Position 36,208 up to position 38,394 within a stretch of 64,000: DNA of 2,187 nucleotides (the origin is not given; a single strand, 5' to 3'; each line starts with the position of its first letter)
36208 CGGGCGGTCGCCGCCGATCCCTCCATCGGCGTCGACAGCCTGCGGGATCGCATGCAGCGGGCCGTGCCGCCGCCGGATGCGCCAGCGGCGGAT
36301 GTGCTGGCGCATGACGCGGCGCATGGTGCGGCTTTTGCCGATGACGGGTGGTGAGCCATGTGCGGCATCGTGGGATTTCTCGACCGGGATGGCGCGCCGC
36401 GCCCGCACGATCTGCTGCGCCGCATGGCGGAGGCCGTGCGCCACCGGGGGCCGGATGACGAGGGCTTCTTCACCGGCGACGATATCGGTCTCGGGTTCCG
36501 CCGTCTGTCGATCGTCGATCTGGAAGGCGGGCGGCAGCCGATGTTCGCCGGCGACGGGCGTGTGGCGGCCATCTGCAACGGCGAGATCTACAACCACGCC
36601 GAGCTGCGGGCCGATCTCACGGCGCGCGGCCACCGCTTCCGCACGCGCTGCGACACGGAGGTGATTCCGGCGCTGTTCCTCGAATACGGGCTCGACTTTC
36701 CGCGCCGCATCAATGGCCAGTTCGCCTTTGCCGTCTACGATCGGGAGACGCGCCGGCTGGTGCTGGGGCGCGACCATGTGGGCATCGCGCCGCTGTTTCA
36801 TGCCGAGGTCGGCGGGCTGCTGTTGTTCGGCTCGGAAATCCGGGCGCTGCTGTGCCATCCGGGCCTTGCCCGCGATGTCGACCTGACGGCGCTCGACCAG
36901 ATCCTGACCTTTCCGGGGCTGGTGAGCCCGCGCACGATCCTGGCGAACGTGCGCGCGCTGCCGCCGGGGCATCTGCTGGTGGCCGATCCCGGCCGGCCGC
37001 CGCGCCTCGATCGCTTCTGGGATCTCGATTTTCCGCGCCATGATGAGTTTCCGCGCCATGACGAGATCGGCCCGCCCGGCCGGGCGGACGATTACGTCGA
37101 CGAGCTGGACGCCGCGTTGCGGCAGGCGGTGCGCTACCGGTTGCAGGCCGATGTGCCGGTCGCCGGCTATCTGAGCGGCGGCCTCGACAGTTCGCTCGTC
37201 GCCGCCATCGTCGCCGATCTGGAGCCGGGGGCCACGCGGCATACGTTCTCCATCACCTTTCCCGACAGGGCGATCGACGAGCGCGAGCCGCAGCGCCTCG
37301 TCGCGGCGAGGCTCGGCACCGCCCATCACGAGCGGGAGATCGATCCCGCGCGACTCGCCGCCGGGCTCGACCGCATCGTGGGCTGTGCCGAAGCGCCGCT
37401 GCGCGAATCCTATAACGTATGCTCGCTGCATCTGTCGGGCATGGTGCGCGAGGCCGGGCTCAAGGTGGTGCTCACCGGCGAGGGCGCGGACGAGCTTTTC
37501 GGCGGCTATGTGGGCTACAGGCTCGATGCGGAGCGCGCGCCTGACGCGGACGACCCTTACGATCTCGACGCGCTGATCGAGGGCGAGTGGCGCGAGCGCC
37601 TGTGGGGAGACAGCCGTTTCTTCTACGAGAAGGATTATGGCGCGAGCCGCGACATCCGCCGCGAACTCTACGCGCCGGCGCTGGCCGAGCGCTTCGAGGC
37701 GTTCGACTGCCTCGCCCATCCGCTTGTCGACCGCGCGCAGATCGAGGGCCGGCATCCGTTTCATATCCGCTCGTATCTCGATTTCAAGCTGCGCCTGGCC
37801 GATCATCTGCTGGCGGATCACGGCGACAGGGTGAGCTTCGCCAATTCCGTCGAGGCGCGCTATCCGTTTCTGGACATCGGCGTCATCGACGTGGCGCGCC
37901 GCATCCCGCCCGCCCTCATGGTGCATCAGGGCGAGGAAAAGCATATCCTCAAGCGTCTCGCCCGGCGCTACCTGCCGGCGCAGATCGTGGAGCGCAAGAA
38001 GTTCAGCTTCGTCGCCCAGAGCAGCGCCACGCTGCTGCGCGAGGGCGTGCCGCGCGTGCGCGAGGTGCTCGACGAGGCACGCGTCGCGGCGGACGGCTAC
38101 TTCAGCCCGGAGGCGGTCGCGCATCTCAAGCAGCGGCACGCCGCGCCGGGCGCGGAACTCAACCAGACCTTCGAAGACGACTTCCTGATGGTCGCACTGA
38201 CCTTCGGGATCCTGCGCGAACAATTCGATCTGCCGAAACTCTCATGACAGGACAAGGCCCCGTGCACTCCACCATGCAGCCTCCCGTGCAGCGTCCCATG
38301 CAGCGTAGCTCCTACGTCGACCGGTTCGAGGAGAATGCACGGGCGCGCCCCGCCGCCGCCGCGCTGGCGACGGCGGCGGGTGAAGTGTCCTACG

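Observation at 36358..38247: Asparagine-synthetase-family amidotransferase translationally wedged between two NRPS genes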

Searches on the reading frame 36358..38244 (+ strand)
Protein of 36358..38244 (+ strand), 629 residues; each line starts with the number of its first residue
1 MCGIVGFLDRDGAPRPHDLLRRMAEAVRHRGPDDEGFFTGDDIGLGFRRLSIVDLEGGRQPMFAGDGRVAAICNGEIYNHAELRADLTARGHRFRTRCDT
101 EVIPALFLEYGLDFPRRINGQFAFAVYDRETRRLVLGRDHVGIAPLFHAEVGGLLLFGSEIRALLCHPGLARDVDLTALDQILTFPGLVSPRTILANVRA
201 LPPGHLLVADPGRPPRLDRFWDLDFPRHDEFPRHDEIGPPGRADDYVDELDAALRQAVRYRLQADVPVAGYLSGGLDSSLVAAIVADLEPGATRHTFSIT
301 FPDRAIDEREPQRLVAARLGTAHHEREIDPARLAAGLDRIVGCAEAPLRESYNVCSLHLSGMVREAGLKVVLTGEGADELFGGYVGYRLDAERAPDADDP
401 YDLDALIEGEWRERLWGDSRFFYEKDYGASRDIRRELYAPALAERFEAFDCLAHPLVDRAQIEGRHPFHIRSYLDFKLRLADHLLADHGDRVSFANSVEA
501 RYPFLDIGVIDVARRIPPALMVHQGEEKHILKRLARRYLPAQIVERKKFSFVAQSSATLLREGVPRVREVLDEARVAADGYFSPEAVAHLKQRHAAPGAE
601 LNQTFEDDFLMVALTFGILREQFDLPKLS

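Call 5: search_protein_families(library=pfam, proteins=[window:36358-38244:+])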
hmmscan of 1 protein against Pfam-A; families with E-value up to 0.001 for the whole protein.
window:36358-38244:+ (629 aa): 3 families
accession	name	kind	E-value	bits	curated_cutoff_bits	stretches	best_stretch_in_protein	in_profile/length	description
PF00733.27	Asn_synthase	-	3.1e-76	257.8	21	1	249-599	1-335/354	Asparagine synthase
PF13537.11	GATase_7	-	5.3e-41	139.9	25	1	48-165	2-122/123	Glutamine amidotransferase domain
PF13522.11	GATase_6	-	4.1e-35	121.1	27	1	32-160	1-130/130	Glutamine amidotransferase domain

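Call 6: search_protein_families(library=ncbifam, proteins=[window:36358-38244:+])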
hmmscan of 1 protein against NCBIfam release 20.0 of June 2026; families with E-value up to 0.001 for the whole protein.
window:36358-38244:+ (629 aa): 9 families
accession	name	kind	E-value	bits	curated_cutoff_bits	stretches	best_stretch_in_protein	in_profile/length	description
TIGR01536.1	asn_synth_AEB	equivalog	5.9e-130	434.7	267.1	1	2-551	1-517/517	asparagine synthase (glutamine-hydrolyzing)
TIGR03108.1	eps_aminotran_1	hypoth_equivalog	1.3e-118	397.4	816.9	2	1-390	1-380/628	XrtA/PEP-CTERM system amidotransferase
TIGR03104.1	trio_amidotrans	equivalog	1.2e-99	334.2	570.1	1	1-592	1-562/589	N-acetylglutaminylglutamine amidotransferase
NF006949.0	PRK09431.1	equivalog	5.4e-88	295.9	499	3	1-165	1-166/554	asparagine synthase B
NF033535.1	lass_lactam_cya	exception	1.8e-59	202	525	2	1-380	1-375/668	lasso peptide isopeptide bond-forming cyclase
NF033561.1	macrolact_Ik_Al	subfamily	7e-21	74.4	300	2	123-381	82-331/561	albusnodin/ikarugamycin family macrolactam cyclase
NF001484.0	PRK00331.1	subfamily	7.1e-09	34.6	381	1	61-164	87-198/601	isomerizing glutamine--fructose-6-phosphate transaminase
TIGR01135.1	glmS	equivalog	6.9e-08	31.4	418.05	1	63-165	88-198/607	glutamine--fructose-6-phosphate transaminase (isomerizing)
TIGR01134.1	purF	equivalog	5e-07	29.4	350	1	60-175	85-210/432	amidophosphoribosyltransferase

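Call 9: find_encoding_contigs(protein=window:36358-38244:+, flank=10000, max_places=4)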
Protein window:36358-38244:+ (629 aa): 3 contigs read that carry it; 3 places shown.
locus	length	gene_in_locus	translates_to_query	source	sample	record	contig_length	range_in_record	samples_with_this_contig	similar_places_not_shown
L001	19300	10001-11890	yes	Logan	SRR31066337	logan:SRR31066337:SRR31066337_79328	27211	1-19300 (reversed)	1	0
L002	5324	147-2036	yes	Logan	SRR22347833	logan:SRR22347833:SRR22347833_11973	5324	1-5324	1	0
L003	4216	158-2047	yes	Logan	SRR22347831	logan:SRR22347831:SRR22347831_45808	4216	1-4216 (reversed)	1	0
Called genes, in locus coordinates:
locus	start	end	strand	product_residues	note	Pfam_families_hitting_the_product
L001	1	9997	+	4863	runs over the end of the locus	PF00501:AMP-binding, PF00550:PP-binding, PF00109:ketoacyl-synt, PF02801:Ketoacyl-synt_C, PF16197:KAsynt_C_assoc, PF00698:Acyl_transf_1, PF22621:CurL-like_PKS_C, PF00550:PP-binding, +9 more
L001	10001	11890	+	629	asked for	-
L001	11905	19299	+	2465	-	?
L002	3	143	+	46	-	?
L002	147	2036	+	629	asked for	-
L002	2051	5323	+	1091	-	?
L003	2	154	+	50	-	?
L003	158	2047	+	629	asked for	-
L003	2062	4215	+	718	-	?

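Call 10: find_homologous_proteins(query=window:36358-38244:+, max_evalue=1e-20)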
Query window:36358-38244:+ (629 aa): 7819 proteins with E <= 1e-20 among 8000 candidates; the best 120 are listed.
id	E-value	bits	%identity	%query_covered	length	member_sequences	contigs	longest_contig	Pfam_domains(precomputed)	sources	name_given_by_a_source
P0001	0.0e+0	1086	79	100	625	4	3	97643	PF00733.28,PF13522.12,PF13537.12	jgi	jgi:asparagine synthase (glutamine-hydrolysing)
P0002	0.0e+0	1012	73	100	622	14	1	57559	PF00733.28,PF13522.12,PF13537.12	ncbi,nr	ncbi:MAG: asparagine synthase (glutamine-hydrolyzing) [Rhizobiales bacterium 32-66-11]|nr:MAG: aspar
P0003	9.0e-295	998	73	100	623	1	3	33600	PF00733.28,PF13522.12,PF13537.12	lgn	-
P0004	8.2e-294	994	72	100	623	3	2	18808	PF00733.28,PF13522.12,PF13537.12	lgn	-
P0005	4.0e-293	992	74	96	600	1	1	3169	PF00733.28,PF13522.12,PF13537.12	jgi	jgi:asparagine synthase (glutamine-hydrolysing)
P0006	6.4e-264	896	66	100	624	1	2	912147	PF00733.28,PF13522.12,PF13537.12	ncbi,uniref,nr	ncbi:asparagine synthase [Azospirillum sp. TSH100]|uniref:asparagine synthase (glutamine-hydrolyzing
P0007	6.4e-261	886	66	100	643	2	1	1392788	PF00733.28,PF13522.12,PF13537.12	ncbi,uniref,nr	ncbi:asparagine synthase (glutamine-hydrolyzing) [Azospirillum agricola]|uniref:asparagine synthase 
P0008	2.0e-258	877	66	100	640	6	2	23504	PF00733.28,PF13522.12,PF13537.12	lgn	-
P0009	2.2e-252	857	64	100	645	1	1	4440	PF00733.28,PF13522.12,PF13537.12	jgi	jgi:asparagine synthase (glutamine-hydrolysing)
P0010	4.4e-252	857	63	100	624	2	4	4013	PF12481.14,PF00733.28,PF13522.12,PF13537.12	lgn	-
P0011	2.3e-249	847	65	100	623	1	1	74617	PF00733.28,PF13522.12,PF13537.12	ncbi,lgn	ncbi:asparagine synthase (glutamine-hydrolyzing) [Endothiovibrio diazotrophicus]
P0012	1.3e-245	835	63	100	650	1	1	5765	PF00733.28,PF13522.12,PF13537.12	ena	-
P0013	1.4e-245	835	62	100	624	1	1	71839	PF00733.28,PF13522.12,PF13537.12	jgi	-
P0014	5.1e-245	833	63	100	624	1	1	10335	PF00733.28,PF13522.12,PF13537.12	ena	-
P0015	2.3e-244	831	63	100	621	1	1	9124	PF00733.28,PF13522.12,PF13537.12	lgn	-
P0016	1.8e-243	828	62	100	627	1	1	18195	PF00733.28,PF13522.12,PF13537.12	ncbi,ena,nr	ncbi:MAG TPA: asparagine synthase (glutamine-hydrolyzing) [Azospirillaceae bacterium]|nr:asparagine 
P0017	7.4e-241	819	62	100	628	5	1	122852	PF00733.28,PF13522.12,PF13537.12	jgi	-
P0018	1.6e-238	812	61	100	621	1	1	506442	PF00733.28,PF13522.12,PF13537.12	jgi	jgi:asparagine synthase (glutamine-hydrolysing)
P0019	1.2e-237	809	61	100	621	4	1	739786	PF00733.28,PF13522.12,PF13537.12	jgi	jgi:asparagine synthase (glutamine-hydrolysing)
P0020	1.4e-237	809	61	99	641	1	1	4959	PF00733.28,PF13522.12,PF13537.12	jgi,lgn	jgi:asparagine synthase (glutamine-hydrolysing)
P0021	6.3e-236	803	61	100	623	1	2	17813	PF00733.28,PF13522.12,PF13537.12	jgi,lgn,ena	jgi:asparagine synthase (glutamine-hydrolysing)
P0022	3.8e-235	801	60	100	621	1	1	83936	PF00733.28,PF13522.12,PF13537.12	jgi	jgi:asparagine synthase (glutamine-hydrolysing)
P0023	2.2e-234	798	60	100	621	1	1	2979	PF00733.28,PF13522.12,PF13537.12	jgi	jgi:asparagine synthase (glutamine-hydrolysing)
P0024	5.5e-234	797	60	100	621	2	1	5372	PF00733.28,PF13522.12,PF13537.12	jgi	jgi:asparagine synthase (glutamine-hydrolysing)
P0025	4.3e-233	794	60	100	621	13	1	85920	PF00733.28,PF13522.12,PF13537.12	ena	-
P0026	2.9e-230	784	58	99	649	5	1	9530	PF00733.28,PF13522.12,PF13537.12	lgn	-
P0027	6.1e-230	783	61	99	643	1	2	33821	PF00733.28,PF13522.12,PF13537.12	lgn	-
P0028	1.1e-229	783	58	99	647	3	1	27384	PF00733.28,PF13522.12,PF13537.12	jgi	-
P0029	2.4e-229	781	59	99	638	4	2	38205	PF00733.28,PF13522.12,PF13537.12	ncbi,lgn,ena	-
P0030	2.8e-228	778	60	100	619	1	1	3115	PF00733.28,PF13522.12,PF13537.12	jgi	jgi:asparagine synthase (glutamine-hydrolysing)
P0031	2.1e-227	775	58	99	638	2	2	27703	PF00733.28,PF13522.12,PF13537.12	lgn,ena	-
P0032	4.2e-226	771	59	98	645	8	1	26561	PF00733.28,PF13522.12,PF13537.12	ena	-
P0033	9.7e-226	769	57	100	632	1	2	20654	PF00733.28,PF13522.12,PF13537.12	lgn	-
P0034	9.3e-225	766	59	99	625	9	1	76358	PF00733.28,PF13522.12,PF13537.12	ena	-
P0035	2.6e-224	765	59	96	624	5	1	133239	PF00733.28,PF13522.12,PF13537.12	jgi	-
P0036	5.7e-224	764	57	100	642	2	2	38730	PF00733.28,PF13522.12,PF13537.12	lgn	-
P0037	7.6e-224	763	58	99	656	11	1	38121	PF00733.28,PF13522.12,PF13537.12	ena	-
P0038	1.3e-223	762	59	99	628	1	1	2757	PF00733.28,PF13522.12,PF13537.12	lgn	-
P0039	2.5e-223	761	58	99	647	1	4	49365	PF00733.28,PF13522.12,PF13537.12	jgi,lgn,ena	-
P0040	1.7e-221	755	60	97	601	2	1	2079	PF00733.28,PF13522.12,PF13537.12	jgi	jgi:asparagine synthase (glutamine-hydrolysing)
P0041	1.3e-217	743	53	100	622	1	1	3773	PF12481.14,PF00733.28,PF13522.12,PF13537.12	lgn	-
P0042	9.8e-217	740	54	100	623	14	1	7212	PF00733.28,PF13522.12,PF13537.12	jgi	jgi:asparagine synthase (glutamine-hydrolysing)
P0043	2.4e-215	735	53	100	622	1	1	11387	PF00733.28,PF13522.12,PF13537.12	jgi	jgi:asparagine synthase (glutamine-hydrolysing)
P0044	2.5e-215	735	54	100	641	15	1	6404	PF00733.28,PF13522.12,PF13537.12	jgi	jgi:asparagine synthase (glutamine-hydrolysing)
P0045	2.2e-213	729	56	100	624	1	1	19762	PF00733.28,PF13522.12,PF13537.12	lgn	-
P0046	4.5e-213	728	52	100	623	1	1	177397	PF12481.14,PF00733.28,PF13522.12,PF13537.12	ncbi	ncbi:MAG: asparagine synthase (glutamine-hydrolyzing) [Candidatus Omnitrophota bacterium]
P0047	6.1e-213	727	54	100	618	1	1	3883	PF12481.14,PF00733.28,PF13522.12,PF13537.12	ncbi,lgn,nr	ncbi:MAG: asparagine synthase (glutamine-hydrolyzing) [Methylomonas sp.]|nr:asparagine synthase (glu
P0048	3.4e-212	725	53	97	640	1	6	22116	PF00733.28,PF13522.12,PF13537.12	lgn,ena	-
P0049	4.8e-212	724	52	100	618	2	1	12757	PF12481.14,PF00733.28,PF13522.12,PF13537.12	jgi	-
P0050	6.5e-211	720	52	100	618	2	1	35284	PF12481.14,PF00733.28,PF13522.12,PF13537.12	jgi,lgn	jgi:asparagine synthase (glutamine-hydrolysing)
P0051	6.6e-211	720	55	96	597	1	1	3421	PF00733.28,PF13522.12,PF13537.12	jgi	-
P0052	7.4e-211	720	56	99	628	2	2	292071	PF00733.28,PF13522.12,PF13537.12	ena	-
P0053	1.3e-210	720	52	100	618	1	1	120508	PF00733.28,PF13522.12,PF13537.12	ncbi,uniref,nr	ncbi:asparagine synthase (glutamine-hydrolyzing) [Candidatus Methylobacter oryzae]|uniref:asparagine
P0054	1.4e-210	719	52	100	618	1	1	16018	PF12481.14,PF00733.28,PF13522.12,PF13537.12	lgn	-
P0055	1.6e-210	719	52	100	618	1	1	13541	PF12481.14,PF00733.28,PF13522.12,PF13537.12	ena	-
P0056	2.4e-210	719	55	100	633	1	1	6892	PF00733.28,PF13522.12,PF13537.12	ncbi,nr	ncbi:MAG: asparagine synthase (glutamine-hydrolyzing) [Alphaproteobacteria bacterium]|nr:asparagine 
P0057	5.3e-210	717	54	100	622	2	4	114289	PF00733.28,PF13522.12,PF13537.12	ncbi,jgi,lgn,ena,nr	ncbi:MAG: asparagine synthase (glutamine-hydrolyzing) [Verrucomicrobia bacterium]|jgi:asparagine syn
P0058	7.9e-210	717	52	100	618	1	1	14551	PF12481.14,PF00733.28,PF13522.12,PF13537.12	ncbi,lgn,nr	ncbi:MAG: asparagine synthase (glutamine-hydrolyzing) [Methylococcaceae bacterium]|nr:asparagine syn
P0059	1.9e-209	716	52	100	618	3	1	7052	PF12481.14,PF00733.28,PF13522.12,PF13537.12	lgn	-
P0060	3.7e-209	715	53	100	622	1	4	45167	PF00733.28,PF13522.12,PF13537.12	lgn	-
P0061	6.0e-209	714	53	100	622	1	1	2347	PF00733.28,PF13522.12,PF13537.12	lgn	-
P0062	6.4e-209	714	52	100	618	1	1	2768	PF12481.14,PF00733.28,PF13522.12,PF13537.12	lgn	-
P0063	9.1e-209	713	53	100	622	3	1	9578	PF00733.28,PF13522.12,PF13537.12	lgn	-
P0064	1.4e-208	713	52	100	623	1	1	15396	PF00733.28,PF13522.12,PF13537.12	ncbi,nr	ncbi:asparagine synthase (glutamine-hydrolyzing) [bacterium]|nr:asparagine synthase (glutamine-hydro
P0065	1.4e-208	713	55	100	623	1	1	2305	PF00733.28,PF13522.12,PF13537.12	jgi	jgi:asparagine synthase (glutamine-hydrolysing)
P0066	1.8e-208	712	55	100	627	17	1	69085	PF00733.28,PF13522.12,PF13537.12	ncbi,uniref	ncbi:asparagine synthase (glutamine-hydrolyzing) [Inquilinus sp. OTU3971]|uniref:asparagine synthase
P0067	4.1e-208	711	53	100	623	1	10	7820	PF12481.14,PF00733.28,PF13522.12,PF13537.12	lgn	-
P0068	4.2e-208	711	55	100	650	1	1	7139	PF00733.28,PF13522.12,PF13537.12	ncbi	ncbi:MAG: asparagine synthase (glutamine-hydrolyzing) [Acidobacteriota bacterium]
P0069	5.6e-208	711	55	100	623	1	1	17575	PF00733.28,PF13522.12,PF13537.12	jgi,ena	-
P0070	6.2e-208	711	52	100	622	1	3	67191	PF00733.28,PF13522.12,PF13537.12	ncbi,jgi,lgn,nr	ncbi:MAG: asparagine synthase (glutamine-hydrolyzing) [Lentisphaerae bacterium]|nr:asparagine syntha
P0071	8.8e-208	710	54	100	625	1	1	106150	PF00733.28,PF13522.12,PF13537.12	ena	-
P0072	1.0e-207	710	50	100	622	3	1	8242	PF00733.28,PF13522.12,PF13537.12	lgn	-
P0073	1.2e-207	710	52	97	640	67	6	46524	PF00733.28,PF13522.12,PF13537.12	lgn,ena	-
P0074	1.8e-207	709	52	100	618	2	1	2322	PF00733.28,PF13522.12,PF13537.12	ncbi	-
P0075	2.5e-207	709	51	99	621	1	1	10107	PF12481.14,PF00733.28,PF13522.12,PF13537.12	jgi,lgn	-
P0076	2.5e-207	709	51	99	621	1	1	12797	PF12481.14,PF00733.28,PF13522.12,PF13537.12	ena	-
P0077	3.4e-207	708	52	100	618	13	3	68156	PF12481.14,PF00733.28,PF13522.12,PF13537.12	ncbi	ncbi:MAG: asparagine synthase (glutamine-hydrolyzing) [Methylobacter sp.]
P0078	5.5e-207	708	56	100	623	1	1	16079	PF00733.28,PF13522.12,PF13537.12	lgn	-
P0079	5.7e-207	707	53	100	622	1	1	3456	PF00733.28,PF13522.12,PF13537.12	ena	-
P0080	1.0e-206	707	52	100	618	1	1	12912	PF12481.14,PF00733.28,PF13522.12,PF13537.12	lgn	-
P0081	1.1e-206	707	55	100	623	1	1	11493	PF00733.28,PF13522.12,PF13537.12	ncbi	-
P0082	1.6e-206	706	54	100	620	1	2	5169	PF00733.28,PF13522.12,PF13537.12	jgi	jgi:asparagine synthase (glutamine-hydrolysing)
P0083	2.1e-206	706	52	100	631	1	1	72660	PF00733.28,PF13522.12,PF13537.12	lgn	-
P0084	2.6e-206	705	51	100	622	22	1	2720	PF12481.14,PF00733.28,PF13522.12,PF13537.12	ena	-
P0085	3.1e-206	705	50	99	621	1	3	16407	PF12481.14,PF00733.28,PF13522.12,PF13537.12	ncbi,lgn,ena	-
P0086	3.1e-206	705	50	99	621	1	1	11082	PF12481.14,PF00733.28,PF13522.12,PF13537.12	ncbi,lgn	-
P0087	3.8e-206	705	52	100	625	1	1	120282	PF00733.28,PF13522.12,PF13537.12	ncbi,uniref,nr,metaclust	ncbi:asparagine synthase (glutamine-hydrolyzing) [Magnetospirillum molischianum]|uniref:asparagine s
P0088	4.1e-206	705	55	100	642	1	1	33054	PF00733.28,PF13522.12,PF13537.12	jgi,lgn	-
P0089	4.3e-206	705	50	99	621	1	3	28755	PF12481.14,PF00733.28,PF13522.12,PF13537.12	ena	-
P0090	4.4e-206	705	52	100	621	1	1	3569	PF12481.14,PF00733.28,PF13522.12,PF13537.12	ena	-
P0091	7.8e-206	704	50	99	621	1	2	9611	PF12481.14,PF00733.28,PF13522.12,PF13537.12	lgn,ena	-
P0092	7.8e-206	704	50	99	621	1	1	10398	PF12481.14,PF00733.28,PF13522.12,PF13537.12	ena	-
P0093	1.1e-205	703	50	99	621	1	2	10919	PF12481.14,PF00733.28,PF13522.12,PF13537.12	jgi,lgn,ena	-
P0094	1.5e-205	703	50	99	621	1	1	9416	PF12481.14,PF00733.28,PF13522.12,PF13537.12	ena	-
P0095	1.6e-205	703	51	100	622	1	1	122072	PF00733.28,PF13522.12,PF13537.12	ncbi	-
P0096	1.8e-205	702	52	100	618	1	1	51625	PF00733.28,PF13522.12,PF13537.12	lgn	-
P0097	3.7e-205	702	52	100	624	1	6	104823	PF00733.28,PF13522.12,PF13537.12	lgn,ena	-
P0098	3.7e-205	701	50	99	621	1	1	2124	PF12481.14,PF00733.28,PF13522.12,PF13537.12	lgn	-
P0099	4.7e-205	701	56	100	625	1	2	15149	PF00733.28,PF13522.12,PF13537.12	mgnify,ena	mgnify:CR=1 FL=1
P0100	8.6e-205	700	53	100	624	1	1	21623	PF00733.28,PF13522.12,PF13537.12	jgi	jgi:asparagine synthase (glutamine-hydrolysing)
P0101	8.9e-205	700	53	100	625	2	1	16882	PF00733.28,PF13522.12,PF13537.12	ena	-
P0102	9.2e-205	700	54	99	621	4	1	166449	PF00733.28,PF13522.12,PF13537.12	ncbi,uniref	ncbi:asparagine synthase (glutamine-hydrolyzing) [Thiorhodococcus fuscus]|uniref:asparagine synthase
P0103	1.0e-204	700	52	100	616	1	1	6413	PF12481.14,PF00733.28,PF13522.12,PF13537.12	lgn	-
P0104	1.1e-204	700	50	100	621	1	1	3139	PF00733.28,PF13522.12,PF13537.12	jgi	-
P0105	1.5e-204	700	50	100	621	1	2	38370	PF12481.14,PF00733.28,PF13522.12,PF13537.12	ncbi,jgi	jgi:asparagine synthase (glutamine-hydrolysing)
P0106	1.8e-204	699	51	100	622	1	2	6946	PF00733.28,PF13522.12,PF13537.12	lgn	-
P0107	2.1e-204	699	53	100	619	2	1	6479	PF00733.28,PF13522.12,PF13537.12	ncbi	-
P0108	2.2e-204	699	51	100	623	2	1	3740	PF00733.28,PF13522.12,PF13537.12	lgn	-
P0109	2.3e-204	699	50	99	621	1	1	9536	PF12481.14,PF00733.28,PF13522.12,PF13537.12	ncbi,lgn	-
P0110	2.6e-204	699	51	100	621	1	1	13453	PF00733.28,PF13522.12,PF13537.12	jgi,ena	-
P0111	2.9e-204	699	52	100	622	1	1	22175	PF00733.28,PF13522.12,PF13537.12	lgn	-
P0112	3.2e-204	698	50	100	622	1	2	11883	PF00733.28,PF13522.12,PF13537.12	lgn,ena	-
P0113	4.8e-204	698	50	100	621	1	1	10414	PF12481.14,PF00733.28,PF13522.12,PF13537.12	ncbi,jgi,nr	ncbi:MAG: asparagine synthase (glutamine-hydrolyzing) [Desulfobacteraceae bacterium IS3]|nr:MAG: asp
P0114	6.5e-204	697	49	100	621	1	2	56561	PF00733.28,PF13522.12,PF13537.12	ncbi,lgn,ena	-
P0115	7.3e-204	697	55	100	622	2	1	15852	PF00733.28,PF13522.12,PF13537.12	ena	-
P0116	7.6e-204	697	52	100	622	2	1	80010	PF00733.28,PF13522.12,PF13537.12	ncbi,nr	ncbi:MAG: asparagine synthase (glutamine-hydrolyzing) [Thermodesulfobacteriota bacterium]|nr:asparag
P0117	7.6e-204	697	51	100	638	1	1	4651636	PF00733.28,PF13522.12,PF13537.12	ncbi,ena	-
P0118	7.6e-204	697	53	100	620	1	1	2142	PF00733.28,PF13522.12,PF13537.12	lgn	-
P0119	8.7e-204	697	52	100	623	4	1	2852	PF00733.28,PF13522.12,PF13537.12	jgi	-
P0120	1.7e-203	696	52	100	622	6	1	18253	PF00733.28,PF13522.12,PF13537.12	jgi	jgi:asparagine synthase (glutamine-hydrolysing)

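Call 12: find_encoding_contigs(protein=P0001, flank=10000, max_places=2)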
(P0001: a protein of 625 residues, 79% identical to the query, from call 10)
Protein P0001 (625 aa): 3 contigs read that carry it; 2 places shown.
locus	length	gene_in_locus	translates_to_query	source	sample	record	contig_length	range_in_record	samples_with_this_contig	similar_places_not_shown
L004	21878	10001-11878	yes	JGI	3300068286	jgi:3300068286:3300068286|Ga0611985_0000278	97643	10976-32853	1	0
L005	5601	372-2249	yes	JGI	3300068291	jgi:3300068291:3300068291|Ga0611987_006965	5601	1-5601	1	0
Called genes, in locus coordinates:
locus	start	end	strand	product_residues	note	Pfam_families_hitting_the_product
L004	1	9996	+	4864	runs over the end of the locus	PF00501:AMP-binding, PF00109:ketoacyl-synt, PF00550:PP-binding, PF02801:Ketoacyl-synt_C, PF16197:KAsynt_C_assoc, PF00698:Acyl_transf_1, PF22621:CurL-like_PKS_C, PF00550:PP-binding, +9 more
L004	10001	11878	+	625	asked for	PF13522:GATase_6, PF13537:GATase_7, PF00733:Asn_synthase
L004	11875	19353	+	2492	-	PF00501:AMP-binding, PF13193:AMP-binding_C (weak), PF00550:PP-binding, PF00668:Condensation, PF00501:AMP-binding, PF12847:Methyltransf_18 (weak), PF00550:PP-binding, PF00668:Condensation, +1 more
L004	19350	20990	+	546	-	PF00664:ABC_membrane (faint), PF00005:ABC_tran, PF02463:SMC_N (faint), PF13304:AAA_21 (faint)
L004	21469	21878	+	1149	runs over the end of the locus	PF00144:Beta-lactamase, PF03797:Autotransporter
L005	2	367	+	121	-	?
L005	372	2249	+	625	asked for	PF13522:GATase_6, PF13537:GATase_7, PF00733:Asn_synthase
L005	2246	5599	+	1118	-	?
